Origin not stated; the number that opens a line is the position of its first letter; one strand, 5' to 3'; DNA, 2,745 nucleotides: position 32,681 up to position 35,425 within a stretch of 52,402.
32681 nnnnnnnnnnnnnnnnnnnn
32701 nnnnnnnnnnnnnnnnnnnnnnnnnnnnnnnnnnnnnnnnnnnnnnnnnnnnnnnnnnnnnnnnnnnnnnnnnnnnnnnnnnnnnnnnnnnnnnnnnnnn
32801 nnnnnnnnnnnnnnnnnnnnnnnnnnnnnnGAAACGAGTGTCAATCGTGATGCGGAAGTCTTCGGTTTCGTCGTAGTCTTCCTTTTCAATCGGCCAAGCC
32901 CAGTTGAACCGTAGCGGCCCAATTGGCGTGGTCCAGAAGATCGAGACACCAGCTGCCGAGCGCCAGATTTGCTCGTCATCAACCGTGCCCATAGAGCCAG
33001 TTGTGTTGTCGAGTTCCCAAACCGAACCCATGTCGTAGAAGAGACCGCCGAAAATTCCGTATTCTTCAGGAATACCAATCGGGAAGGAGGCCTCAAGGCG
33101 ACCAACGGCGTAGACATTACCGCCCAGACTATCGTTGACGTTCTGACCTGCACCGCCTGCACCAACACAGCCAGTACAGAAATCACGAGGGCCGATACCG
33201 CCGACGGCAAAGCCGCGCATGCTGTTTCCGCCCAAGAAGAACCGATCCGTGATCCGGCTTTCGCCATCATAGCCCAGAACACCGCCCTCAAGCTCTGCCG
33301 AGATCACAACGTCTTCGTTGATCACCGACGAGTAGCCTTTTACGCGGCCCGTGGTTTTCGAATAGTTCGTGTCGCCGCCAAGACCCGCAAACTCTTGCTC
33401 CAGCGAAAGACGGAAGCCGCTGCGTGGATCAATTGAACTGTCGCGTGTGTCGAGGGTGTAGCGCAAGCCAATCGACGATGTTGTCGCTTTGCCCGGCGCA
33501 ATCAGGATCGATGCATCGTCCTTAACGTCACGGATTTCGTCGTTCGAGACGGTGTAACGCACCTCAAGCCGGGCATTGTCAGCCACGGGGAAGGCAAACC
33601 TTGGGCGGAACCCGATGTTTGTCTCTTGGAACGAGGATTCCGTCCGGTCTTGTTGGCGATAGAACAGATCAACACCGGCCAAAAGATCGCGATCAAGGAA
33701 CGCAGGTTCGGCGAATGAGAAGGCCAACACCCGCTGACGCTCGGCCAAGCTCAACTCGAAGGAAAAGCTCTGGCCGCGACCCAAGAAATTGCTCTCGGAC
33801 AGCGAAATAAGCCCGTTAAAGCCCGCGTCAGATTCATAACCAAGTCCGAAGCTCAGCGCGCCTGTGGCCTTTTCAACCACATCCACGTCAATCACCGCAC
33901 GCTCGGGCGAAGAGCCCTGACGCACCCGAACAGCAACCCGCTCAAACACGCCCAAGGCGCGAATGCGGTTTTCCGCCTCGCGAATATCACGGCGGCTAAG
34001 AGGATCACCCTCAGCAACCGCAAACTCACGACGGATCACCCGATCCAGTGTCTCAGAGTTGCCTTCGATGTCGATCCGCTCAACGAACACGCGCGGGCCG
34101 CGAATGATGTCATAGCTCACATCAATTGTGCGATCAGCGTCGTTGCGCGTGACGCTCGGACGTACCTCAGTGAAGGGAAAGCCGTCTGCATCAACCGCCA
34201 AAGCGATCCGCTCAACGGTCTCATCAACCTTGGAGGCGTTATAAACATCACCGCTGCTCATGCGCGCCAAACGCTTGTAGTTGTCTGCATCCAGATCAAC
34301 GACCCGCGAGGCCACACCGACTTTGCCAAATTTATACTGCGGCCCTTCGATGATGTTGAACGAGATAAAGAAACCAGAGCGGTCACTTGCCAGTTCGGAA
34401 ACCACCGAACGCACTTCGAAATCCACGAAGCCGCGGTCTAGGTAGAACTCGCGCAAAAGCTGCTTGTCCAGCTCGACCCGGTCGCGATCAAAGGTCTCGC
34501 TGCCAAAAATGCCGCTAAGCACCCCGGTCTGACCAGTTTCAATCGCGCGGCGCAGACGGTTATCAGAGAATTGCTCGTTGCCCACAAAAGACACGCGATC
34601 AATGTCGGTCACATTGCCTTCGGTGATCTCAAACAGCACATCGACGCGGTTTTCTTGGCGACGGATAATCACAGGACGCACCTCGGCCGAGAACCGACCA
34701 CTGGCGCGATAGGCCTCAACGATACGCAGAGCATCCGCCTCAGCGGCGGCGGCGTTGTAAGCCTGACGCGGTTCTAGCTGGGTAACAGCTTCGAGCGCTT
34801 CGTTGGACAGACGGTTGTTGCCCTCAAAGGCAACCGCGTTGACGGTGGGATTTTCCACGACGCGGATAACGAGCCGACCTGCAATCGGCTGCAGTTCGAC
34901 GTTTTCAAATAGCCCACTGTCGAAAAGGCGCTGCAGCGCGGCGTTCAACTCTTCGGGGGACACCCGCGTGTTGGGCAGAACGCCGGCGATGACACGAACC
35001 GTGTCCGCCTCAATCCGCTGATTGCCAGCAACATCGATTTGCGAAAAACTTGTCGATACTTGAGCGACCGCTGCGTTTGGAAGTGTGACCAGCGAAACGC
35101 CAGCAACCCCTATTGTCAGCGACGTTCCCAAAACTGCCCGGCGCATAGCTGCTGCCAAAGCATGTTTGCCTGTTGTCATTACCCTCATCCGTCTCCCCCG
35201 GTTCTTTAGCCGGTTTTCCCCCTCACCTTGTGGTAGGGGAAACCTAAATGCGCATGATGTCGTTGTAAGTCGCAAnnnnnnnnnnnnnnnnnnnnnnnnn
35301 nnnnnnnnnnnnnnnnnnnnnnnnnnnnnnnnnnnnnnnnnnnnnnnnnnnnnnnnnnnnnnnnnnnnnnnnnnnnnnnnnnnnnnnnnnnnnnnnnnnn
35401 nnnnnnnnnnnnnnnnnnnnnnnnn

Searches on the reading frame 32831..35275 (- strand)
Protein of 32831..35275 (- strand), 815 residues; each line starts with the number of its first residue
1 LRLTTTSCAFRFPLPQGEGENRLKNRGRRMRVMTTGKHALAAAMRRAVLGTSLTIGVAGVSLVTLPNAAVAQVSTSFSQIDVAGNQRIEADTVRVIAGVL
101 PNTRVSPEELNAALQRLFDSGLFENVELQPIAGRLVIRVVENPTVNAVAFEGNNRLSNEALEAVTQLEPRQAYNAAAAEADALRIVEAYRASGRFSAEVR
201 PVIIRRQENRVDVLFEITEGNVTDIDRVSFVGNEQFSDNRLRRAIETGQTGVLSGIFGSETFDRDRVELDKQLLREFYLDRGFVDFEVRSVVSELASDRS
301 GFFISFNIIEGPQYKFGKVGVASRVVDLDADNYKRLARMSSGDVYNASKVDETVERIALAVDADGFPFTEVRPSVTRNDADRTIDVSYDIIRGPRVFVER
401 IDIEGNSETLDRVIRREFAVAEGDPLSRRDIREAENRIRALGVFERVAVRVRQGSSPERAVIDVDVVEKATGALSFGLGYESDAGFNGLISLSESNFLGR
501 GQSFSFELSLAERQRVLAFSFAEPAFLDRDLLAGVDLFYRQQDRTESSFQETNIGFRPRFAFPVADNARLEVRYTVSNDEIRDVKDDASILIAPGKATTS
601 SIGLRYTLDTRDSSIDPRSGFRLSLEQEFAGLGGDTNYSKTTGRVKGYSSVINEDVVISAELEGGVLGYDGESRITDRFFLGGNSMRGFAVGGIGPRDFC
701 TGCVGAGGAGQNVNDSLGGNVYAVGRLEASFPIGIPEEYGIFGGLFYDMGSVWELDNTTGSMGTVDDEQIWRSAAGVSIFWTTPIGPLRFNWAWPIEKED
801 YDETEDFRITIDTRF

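Call 20: search_protein_families(library=ncbifam, proteins=[window:32831-35275:-], max_evalue=1e-10)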
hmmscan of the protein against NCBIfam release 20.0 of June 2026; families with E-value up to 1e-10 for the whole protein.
window:32831-35275:- (815 aa): 5 families
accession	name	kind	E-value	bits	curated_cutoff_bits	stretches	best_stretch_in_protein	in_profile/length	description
TIGR03303.1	OM_YaeT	equivalog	2.7e-205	684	297.15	1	77-815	3-741/741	outer membrane protein assembly factor BamA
NF008287.0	PRK11067.1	subfamily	8e-92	308.9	1181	1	75-812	24-799/802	outer membrane protein assembly factor BamA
NF047950.2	ATportTamA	equivalog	2.7e-33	115.4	625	1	375-810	163-564/569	autotransporter assembly complex protein TamA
NF058613.1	OMPAssmBamADein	equivalog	9.8e-21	73.4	1050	1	400-510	410-523/857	outer membrane protein assembly factor BamA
NF052279.1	lipo_TamL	exception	9.6e-15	54.1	400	0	401-510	264-378/747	translocation and assembly module lipoprotein TamL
